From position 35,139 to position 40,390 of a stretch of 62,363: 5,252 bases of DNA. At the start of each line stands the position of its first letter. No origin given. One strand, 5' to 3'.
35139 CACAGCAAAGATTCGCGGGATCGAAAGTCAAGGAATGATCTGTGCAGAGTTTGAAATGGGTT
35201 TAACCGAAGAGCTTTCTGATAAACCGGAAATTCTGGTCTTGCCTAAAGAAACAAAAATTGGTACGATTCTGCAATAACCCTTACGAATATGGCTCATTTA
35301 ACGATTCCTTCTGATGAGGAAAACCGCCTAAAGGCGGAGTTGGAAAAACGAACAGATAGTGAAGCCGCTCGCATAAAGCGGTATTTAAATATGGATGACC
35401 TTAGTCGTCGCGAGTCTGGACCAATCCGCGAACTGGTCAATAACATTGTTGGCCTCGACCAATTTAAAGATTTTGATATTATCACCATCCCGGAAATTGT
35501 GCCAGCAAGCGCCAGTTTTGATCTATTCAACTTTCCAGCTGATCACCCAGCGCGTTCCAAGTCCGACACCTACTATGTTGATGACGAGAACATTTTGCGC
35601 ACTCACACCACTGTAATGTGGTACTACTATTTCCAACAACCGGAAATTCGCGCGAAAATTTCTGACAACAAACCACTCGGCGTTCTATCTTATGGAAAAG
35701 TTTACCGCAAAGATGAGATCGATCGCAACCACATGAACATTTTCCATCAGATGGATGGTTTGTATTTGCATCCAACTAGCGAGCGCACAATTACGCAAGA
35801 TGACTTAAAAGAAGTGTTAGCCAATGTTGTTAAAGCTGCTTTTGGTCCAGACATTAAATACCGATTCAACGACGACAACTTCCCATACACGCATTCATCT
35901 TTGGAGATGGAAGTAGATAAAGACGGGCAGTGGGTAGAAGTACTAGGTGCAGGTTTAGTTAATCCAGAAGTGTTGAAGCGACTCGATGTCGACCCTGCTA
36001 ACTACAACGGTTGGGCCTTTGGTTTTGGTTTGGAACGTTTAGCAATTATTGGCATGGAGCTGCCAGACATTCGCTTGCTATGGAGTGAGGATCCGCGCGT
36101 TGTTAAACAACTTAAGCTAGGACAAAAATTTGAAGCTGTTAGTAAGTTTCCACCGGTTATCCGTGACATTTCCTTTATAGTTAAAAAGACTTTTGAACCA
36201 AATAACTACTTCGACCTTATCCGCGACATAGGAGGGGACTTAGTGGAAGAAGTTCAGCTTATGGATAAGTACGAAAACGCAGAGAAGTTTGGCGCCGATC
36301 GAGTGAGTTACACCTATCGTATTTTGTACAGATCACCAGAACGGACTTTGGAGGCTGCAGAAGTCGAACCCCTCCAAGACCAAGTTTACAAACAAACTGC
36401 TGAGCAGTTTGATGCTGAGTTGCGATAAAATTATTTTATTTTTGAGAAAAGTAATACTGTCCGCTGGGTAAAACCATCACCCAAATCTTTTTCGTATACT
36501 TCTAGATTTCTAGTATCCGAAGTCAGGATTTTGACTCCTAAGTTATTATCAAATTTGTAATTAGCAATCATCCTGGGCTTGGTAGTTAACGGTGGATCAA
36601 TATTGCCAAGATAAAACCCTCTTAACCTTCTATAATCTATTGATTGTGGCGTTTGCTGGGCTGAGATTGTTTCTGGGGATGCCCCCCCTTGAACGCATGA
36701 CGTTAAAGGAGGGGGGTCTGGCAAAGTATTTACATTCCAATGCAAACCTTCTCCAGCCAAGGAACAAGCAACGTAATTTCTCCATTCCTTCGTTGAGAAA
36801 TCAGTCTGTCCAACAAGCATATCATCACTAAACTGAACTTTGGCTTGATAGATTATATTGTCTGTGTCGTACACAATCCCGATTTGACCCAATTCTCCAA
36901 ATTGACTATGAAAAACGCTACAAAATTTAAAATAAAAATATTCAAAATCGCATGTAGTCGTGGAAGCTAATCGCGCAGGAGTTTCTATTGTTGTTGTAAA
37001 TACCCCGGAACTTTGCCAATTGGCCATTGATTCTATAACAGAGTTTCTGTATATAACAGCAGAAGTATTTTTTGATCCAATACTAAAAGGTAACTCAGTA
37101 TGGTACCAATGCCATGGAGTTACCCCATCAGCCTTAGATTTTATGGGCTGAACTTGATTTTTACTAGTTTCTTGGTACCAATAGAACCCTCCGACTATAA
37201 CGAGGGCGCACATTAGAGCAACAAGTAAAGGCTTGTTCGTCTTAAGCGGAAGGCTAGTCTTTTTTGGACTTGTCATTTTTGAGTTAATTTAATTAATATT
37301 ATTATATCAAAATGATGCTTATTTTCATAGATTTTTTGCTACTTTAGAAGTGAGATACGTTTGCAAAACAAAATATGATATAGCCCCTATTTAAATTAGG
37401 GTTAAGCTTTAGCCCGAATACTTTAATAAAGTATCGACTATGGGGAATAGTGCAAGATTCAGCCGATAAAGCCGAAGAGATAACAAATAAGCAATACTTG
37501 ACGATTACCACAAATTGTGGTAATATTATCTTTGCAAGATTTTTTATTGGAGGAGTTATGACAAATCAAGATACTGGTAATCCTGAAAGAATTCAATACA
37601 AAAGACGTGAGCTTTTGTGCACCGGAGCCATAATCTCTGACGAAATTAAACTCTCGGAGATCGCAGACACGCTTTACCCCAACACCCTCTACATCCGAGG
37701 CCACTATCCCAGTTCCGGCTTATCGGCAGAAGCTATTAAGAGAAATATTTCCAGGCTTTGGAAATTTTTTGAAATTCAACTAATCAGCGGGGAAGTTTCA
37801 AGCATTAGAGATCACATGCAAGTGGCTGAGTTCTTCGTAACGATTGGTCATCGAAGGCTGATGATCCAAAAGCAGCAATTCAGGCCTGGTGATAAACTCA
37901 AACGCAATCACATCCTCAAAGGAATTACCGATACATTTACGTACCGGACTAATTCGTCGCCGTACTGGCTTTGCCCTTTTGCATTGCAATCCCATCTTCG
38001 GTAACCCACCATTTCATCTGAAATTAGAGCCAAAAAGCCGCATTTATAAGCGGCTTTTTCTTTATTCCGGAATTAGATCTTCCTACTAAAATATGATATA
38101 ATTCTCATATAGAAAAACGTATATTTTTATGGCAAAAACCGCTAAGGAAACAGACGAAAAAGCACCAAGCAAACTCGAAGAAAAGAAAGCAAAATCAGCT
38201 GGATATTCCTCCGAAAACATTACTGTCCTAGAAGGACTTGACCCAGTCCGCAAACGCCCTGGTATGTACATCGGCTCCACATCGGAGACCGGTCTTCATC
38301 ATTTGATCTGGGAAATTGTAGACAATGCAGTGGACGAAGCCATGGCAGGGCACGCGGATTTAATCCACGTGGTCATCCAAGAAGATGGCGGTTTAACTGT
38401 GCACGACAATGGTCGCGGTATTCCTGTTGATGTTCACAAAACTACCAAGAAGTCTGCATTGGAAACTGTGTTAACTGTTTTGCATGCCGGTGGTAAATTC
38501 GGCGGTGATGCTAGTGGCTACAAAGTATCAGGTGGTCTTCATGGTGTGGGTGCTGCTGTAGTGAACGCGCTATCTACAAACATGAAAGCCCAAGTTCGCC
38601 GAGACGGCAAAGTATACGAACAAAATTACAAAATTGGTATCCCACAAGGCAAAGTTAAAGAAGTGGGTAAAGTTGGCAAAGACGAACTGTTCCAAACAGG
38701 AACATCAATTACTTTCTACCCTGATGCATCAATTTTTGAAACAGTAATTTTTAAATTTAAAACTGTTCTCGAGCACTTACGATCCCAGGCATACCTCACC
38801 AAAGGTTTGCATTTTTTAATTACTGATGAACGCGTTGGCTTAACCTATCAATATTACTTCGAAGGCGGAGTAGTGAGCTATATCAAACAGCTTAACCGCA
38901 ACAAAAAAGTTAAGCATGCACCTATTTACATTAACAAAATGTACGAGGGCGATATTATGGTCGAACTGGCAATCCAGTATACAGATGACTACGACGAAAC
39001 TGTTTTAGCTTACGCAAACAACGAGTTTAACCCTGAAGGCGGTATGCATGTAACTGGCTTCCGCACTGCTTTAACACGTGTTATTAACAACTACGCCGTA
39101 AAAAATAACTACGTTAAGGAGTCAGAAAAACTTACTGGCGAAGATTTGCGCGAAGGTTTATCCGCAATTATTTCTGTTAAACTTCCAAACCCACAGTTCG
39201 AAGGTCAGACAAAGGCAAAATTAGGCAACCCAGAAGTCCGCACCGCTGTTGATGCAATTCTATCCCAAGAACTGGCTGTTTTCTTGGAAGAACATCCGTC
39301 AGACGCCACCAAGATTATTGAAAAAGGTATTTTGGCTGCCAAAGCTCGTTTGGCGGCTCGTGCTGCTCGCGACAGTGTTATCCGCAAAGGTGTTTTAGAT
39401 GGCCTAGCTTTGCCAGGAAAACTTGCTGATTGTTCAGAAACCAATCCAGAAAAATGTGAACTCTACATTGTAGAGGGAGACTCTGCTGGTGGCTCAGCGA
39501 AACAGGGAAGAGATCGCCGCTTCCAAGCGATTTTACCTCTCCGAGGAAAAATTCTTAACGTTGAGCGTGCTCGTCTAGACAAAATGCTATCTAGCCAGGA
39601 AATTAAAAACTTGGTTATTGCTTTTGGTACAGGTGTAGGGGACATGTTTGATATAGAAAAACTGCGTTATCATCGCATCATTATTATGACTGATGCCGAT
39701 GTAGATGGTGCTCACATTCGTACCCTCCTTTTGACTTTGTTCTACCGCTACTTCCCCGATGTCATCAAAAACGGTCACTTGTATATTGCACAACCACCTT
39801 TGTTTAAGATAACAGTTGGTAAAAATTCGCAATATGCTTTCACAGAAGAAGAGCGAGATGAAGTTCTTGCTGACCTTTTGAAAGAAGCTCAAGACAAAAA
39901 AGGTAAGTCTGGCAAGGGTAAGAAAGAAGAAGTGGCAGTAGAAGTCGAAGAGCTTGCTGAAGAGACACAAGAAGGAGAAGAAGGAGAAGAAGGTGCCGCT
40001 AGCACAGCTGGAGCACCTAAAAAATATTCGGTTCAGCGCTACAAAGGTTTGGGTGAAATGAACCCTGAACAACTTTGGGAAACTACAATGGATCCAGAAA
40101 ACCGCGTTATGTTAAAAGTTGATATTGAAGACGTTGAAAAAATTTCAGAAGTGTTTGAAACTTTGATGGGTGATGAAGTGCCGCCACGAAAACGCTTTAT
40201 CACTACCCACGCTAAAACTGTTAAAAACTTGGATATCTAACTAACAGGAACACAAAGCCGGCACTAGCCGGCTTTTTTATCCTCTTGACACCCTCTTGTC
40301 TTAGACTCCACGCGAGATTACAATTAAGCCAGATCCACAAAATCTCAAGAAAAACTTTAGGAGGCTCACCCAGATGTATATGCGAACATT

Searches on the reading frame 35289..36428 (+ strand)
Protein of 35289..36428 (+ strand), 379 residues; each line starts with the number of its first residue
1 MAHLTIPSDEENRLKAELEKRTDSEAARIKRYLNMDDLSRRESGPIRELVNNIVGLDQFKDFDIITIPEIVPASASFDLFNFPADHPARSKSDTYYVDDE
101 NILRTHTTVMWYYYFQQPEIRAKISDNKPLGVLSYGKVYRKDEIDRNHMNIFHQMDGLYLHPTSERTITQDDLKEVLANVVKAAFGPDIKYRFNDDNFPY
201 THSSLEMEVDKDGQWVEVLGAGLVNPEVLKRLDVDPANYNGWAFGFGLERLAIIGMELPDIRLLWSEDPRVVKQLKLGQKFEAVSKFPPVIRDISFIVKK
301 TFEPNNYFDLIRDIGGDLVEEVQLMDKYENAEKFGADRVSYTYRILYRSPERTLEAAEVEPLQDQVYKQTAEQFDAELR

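Call 63: search_protein_families(library=pfam, proteins=[window:35289-36428:+], max_evalue=0.00001)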
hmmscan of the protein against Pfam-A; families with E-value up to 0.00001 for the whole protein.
window:35289-36428:+ (379 aa): 2 families
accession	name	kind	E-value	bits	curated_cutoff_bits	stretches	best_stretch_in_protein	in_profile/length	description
PF01409.25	tRNA-synt_2d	-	5.1e-55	187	19.8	1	43-274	16-245/246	tRNA synthetases class II core domain (F)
PF03147.19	FDX-ACB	-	8.2e-24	84.3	31.1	1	285-379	1-94/94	Ferredoxin-fold anticodon binding domain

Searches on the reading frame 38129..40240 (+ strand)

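Call 63: search_protein_families(library=pfam, proteins=[window:38129-40240:+], max_evalue=0.00001)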
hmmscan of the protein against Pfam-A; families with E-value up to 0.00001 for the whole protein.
window:38129-40240:+ (703 aa): 4 families
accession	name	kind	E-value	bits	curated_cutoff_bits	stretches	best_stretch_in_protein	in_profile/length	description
PF00204.31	DNA_gyraseB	-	7.7e-57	192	27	1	247-415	1-172/173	DNA gyrase B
PF00986.26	DNA_gyraseB_C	-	3.6e-30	104.3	29.8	1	631-691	2-62/63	DNA gyrase B subunit, carboxyl terminus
PF01751.28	Toprim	-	1.8e-19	70.1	23.1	1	444-555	1-95/96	Toprim domain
PF02518.31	HATPase_c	-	1.2e-15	58.3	26.4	1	53-199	3-108/111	Histidine kinase-, DNA gyrase B-, and HSP90-like ATPase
